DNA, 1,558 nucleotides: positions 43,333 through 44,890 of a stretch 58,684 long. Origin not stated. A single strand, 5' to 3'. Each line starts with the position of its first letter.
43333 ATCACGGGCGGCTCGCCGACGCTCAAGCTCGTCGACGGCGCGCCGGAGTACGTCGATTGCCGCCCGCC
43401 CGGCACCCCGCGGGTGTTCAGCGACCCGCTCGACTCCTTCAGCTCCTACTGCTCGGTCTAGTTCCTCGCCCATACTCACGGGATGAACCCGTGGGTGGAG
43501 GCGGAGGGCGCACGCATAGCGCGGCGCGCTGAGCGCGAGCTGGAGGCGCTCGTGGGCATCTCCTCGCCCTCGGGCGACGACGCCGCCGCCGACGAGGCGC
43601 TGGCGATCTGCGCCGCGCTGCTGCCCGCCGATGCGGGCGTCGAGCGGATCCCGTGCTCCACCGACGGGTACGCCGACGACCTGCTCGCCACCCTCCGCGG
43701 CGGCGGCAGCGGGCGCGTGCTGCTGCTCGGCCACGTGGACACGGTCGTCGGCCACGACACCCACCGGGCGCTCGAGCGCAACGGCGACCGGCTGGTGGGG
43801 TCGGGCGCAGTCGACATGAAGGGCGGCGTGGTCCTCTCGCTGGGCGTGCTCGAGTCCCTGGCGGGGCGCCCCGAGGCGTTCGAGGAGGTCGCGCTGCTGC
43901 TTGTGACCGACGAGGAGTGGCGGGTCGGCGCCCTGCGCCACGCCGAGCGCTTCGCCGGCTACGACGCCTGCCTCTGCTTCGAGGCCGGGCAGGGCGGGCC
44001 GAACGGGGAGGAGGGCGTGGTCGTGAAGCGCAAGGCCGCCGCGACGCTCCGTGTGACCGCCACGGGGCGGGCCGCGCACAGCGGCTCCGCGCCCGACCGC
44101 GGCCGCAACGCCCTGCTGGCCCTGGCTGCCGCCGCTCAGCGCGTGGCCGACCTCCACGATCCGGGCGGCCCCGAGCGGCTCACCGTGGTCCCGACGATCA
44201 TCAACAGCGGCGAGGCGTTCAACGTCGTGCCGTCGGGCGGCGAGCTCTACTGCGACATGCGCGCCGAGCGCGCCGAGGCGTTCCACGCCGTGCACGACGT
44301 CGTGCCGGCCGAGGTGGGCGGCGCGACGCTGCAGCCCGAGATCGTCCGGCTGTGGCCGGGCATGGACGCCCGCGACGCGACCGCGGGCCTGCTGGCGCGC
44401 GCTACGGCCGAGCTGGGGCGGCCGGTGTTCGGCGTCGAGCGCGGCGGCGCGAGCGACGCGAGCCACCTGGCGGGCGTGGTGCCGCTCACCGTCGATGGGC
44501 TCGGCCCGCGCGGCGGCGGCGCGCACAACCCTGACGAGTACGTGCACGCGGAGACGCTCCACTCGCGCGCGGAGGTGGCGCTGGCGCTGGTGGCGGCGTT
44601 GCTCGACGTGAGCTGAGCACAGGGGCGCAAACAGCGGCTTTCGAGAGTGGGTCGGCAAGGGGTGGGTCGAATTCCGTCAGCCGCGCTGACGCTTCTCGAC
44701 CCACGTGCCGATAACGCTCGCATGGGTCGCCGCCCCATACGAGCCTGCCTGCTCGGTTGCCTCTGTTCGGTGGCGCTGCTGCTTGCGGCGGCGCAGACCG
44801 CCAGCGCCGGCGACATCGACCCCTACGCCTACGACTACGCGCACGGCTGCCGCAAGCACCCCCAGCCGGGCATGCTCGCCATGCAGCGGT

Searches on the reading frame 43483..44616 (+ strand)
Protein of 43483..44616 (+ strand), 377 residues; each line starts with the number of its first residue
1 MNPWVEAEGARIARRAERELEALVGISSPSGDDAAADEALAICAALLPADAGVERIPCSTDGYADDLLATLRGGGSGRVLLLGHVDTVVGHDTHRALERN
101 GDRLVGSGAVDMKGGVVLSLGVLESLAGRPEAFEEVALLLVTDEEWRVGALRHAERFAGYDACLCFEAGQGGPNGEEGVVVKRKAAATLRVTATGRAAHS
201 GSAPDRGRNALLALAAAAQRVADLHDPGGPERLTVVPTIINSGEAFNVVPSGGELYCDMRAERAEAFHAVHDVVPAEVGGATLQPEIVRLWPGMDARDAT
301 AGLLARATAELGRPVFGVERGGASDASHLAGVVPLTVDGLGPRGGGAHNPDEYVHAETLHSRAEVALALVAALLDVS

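Call 17: find_encoding_contigs(protein=window:43483-44616:+, flank=10000, max_places=10)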
Protein window:43483-44616:+ (377 aa): no gene with exactly this product is on record in the collection.

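Call 18: find_homologous_proteins(query=window:43483-44613:+, max_evalue=1e-30)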
Query window:43483-44613:+ (377 aa): 6388 proteins with E <= 1e-30 among 8000 candidates; the best 120 are listed.
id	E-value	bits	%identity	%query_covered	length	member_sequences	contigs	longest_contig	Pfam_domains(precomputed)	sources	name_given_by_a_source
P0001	6.1e-239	811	100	100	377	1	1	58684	PF01546.34,PF07687.20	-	-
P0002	8.8e-217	738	92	97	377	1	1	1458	PF01546.34,PF04389.23,PF07687.20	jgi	jgi:glutamate carboxypeptidase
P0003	3.2e-214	729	91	97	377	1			PF01546.34,PF07687.20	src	-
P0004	6.1e-213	725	90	97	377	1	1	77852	PF01546.34,PF07687.20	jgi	jgi:glutamate carboxypeptidase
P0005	3.5e-206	703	88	97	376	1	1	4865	PF01546.34,PF07687.20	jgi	jgi:glutamate carboxypeptidase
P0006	4.2e-205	699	87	96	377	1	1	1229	PF01546.34,PF07687.20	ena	-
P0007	9.7e-205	698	87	96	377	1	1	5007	PF01546.34,PF07687.20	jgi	jgi:glutamate carboxypeptidase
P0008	2.5e-204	697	86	100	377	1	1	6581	PF01546.34,PF07687.20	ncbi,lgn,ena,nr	ncbi:MAG TPA: M20/M25/M40 family metallo-hydrolase [Thermoleophilaceae bacterium]|nr:M20/M25/M40 fam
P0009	2.1e-203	694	86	97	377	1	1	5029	PF01546.34,PF07687.20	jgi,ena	jgi:glutamate carboxypeptidase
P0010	2.0e-201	687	86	96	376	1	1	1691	PF01546.34,PF07687.20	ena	-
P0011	4.1e-189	647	81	100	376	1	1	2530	PF01546.34,PF07687.20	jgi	jgi:glutamate carboxypeptidase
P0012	1.2e-188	645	82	97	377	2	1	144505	PF01546.34,PF07687.20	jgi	jgi:glutamate carboxypeptidase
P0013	2.0e-187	641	80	100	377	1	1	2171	PF01546.34,PF07687.20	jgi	jgi:glutamate carboxypeptidase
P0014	4.5e-187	640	81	97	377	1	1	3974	PF01546.34,PF07687.20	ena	-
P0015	1.8e-186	638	80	97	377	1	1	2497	PF01546.34,PF07687.20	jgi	-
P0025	1.1e-176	606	76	97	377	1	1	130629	PF01546.34,PF07687.20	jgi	jgi:glutamate carboxypeptidase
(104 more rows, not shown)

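Call 19: find_encoding_contigs(protein=P0004, flank=10000, max_places=3)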
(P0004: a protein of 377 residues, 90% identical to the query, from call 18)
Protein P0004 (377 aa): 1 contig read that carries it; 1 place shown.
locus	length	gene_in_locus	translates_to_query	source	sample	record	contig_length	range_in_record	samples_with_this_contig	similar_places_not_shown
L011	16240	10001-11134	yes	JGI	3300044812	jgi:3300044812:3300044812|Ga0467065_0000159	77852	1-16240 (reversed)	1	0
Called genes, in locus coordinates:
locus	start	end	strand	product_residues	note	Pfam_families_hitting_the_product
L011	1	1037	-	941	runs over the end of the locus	PF00082:Peptidase_S8, PF01839:FG-GAP (faint), PF25292:Beta-prop_CGLA (faint), PF13517:FG-GAP_3 (weak)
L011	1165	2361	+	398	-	PF14361:RsbRD_N, PF13556:HTH_30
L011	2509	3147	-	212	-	PF00072:Response_reg, PF00196:GerE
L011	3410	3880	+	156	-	PF02082:Rrf2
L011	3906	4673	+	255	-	PF00005:ABC_tran, PF02463:SMC_N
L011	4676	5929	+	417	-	PF00155:Aminotran_1_2 (weak), PF00266:Aminotran_5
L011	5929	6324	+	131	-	PF01592:NifU_N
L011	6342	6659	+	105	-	PF00355:Rieske, PF13806:Rieske_2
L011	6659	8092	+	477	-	PF19295:SufBD_N, PF01458:SUFBD_core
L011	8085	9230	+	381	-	PF19295:SufBD_N (faint), PF01458:SUFBD_core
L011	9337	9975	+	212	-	-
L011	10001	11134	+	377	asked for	PF01546:Peptidase_M20, PF07687:M20_dimer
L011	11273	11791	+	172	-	PF26571:VldE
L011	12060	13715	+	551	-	PF00723:Glyco_hydro_15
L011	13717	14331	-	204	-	PF01106:NifU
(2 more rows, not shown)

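Call 20: find_encoding_contigs(protein=P0012, flank=10000, max_places=3)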
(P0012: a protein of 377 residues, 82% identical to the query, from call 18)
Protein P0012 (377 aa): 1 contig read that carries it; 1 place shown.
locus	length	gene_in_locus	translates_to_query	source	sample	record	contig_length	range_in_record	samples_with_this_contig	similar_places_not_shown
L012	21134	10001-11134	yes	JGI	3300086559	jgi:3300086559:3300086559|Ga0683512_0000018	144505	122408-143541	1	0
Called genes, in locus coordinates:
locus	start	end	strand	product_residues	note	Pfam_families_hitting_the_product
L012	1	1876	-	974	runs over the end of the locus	PF00082:Peptidase_S8, PF01839:FG-GAP (faint), PF14783:BBS2_Mid (faint), PF15907:Itfg2 (faint), PF25292:Beta-prop_CGLA (faint), PF13517:FG-GAP_3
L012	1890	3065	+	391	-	PF14361:RsbRD_N, PF25906:PucR-like_N (weak), PF13556:HTH_30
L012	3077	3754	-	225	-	PF00072:Response_reg, PF00196:GerE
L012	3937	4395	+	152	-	PF02082:Rrf2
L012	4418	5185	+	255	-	PF00005:ABC_tran, PF02463:SMC_N (weak)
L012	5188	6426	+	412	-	PF00266:Aminotran_5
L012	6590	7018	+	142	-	PF01592:NifU_N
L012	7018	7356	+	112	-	PF00355:Rieske, PF13806:Rieske_2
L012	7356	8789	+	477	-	PF19295:SufBD_N, PF01458:SUFBD_core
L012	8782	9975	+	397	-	PF19295:SufBD_N, PF01458:SUFBD_core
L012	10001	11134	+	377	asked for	PF01546:Peptidase_M20, PF07687:M20_dimer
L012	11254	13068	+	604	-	PF19291:TREH_N, PF00723:Glyco_hydro_15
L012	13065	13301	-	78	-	PF00684:DnaJ_CXXCXGXG (weak)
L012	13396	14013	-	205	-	PF01106:NifU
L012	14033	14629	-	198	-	PF13578:Methyltransf_24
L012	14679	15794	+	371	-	PF01612:DNA_pol_A_exo1, PF00570:HRDC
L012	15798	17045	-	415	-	PF00675:Peptidase_M16, PF05193:Peptidase_M16_C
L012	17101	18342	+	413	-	PF00150:Cellulase (weak)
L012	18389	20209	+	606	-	-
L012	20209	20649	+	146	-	-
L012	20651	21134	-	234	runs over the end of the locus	PF05050:Methyltransf_21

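Call 21: find_encoding_contigs(protein=P0025, flank=10000, max_places=3)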
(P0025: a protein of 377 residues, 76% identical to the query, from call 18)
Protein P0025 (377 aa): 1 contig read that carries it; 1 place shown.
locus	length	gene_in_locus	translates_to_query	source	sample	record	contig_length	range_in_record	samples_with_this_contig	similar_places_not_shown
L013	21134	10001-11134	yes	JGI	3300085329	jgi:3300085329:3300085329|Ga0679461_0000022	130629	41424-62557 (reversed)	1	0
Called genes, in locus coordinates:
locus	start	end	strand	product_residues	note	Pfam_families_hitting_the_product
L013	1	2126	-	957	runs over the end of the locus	PF00082:Peptidase_S8, PF01839:FG-GAP (faint), PF14783:BBS2_Mid (faint), PF15907:Itfg2 (faint), PF25292:Beta-prop_CGLA (faint), PF13517:FG-GAP_3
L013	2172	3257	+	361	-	PF14361:RsbRD_N, PF17853:GGDEF_2 (weak), PF13556:HTH_30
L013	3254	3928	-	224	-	PF00072:Response_reg, PF00196:GerE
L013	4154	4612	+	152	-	PF02082:Rrf2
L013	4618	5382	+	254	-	PF02463:SMC_N (faint), PF00005:ABC_tran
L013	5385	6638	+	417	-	PF00266:Aminotran_5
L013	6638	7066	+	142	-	PF01592:NifU_N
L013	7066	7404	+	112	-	PF00355:Rieske, PF13806:Rieske_2, PF22543:Rieske_4 (faint)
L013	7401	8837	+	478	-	PF19295:SufBD_N, PF01458:SUFBD_core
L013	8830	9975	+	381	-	PF19295:SufBD_N, PF01458:SUFBD_core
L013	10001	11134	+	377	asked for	PF01546:Peptidase_M20, PF07687:M20_dimer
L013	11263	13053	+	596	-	PF19291:TREH_N, PF00723:Glyco_hydro_15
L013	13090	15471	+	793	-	-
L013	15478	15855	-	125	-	PF00903:Glyoxalase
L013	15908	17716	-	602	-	PF05935:Arylsulfotrans, PF14269:Arylsulfotran_2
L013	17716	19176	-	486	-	PF04185:Phosphoesterase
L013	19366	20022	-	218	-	-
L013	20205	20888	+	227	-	PF00072:Response_reg, PF00196:GerE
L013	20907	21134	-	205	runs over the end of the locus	PF01106:NifU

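Call 36: find_encoding_contigs(protein=P0005, flank=5000, max_places=2)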
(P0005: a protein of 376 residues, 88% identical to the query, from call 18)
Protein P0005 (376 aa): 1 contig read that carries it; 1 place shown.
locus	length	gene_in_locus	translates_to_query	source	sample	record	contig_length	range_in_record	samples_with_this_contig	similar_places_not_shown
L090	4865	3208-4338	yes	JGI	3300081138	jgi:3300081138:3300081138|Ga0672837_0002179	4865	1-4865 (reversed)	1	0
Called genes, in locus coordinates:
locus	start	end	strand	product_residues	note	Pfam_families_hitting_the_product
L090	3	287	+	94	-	?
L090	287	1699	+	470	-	PF19295:SufBD_N (weak), PF01458:SUFBD_core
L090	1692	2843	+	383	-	PF01458:SUFBD_core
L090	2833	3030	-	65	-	-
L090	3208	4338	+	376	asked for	PF01546:Peptidase_M20, PF07687:M20_dimer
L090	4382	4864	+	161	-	?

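Call 37: find_encoding_contigs(protein=P0008, flank=6000, max_places=2)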
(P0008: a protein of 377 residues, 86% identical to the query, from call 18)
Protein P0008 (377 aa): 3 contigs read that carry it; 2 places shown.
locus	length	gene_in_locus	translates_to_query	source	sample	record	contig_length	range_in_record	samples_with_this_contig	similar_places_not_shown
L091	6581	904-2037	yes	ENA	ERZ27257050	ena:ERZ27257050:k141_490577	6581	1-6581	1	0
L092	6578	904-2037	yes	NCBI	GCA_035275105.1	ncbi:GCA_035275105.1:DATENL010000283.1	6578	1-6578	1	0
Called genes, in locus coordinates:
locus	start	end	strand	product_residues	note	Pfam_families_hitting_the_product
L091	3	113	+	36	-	?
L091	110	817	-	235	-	PF02585:PIG-L (faint)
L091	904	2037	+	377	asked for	PF01546:Peptidase_M20, PF07687:M20_dimer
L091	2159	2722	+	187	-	PF26571:VldE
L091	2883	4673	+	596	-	PF19291:TREH_N, PF00723:Glyco_hydro_15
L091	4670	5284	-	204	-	PF01106:NifU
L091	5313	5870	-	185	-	PF13578:Methyltransf_24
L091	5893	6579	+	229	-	?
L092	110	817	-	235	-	PF02585:PIG-L (faint)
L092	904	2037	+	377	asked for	PF01546:Peptidase_M20, PF07687:M20_dimer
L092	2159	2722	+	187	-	PF26571:VldE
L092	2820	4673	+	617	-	PF19291:TREH_N, PF00723:Glyco_hydro_15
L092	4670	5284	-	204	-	PF01106:NifU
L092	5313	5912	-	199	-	PF13578:Methyltransf_24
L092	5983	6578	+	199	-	PF01612:DNA_pol_A_exo1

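Call 38: find_encoding_contigs(protein=P0009, flank=5000, max_places=2)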
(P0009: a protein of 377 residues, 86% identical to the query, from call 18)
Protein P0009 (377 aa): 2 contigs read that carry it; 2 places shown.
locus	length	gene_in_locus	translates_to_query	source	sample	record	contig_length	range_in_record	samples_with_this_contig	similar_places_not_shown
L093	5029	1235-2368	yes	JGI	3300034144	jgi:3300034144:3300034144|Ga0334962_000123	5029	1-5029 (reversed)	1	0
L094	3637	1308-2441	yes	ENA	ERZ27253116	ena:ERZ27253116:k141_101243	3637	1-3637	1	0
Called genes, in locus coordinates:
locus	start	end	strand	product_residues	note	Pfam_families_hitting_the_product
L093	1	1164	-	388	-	?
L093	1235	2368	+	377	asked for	PF01546:Peptidase_M20, PF07687:M20_dimer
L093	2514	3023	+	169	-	PF26571:VldE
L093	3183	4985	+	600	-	PF19291:TREH_N, PF00723:Glyco_hydro_15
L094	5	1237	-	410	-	-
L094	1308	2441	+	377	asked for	PF01546:Peptidase_M20, PF07687:M20_dimer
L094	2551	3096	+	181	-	PF26571:VldE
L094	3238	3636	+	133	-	?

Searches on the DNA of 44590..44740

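Call 81: search_rna_families(source=window, start=44590, end=44740, threshold=evalue, max_evalue=10)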
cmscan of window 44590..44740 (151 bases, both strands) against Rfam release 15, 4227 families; matches with E-value up to 10: 2.
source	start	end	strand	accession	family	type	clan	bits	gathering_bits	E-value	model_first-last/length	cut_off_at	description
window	44634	44730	+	RF03952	mir-3718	Gene; miRNA;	-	17.9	78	0.14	1-92/92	no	mir-3718 microRNA precursor family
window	44642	44720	-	RF03774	mir-2110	Gene; miRNA;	-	16.2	90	1.4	1-75/75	no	mir-2110 microRNA precursor family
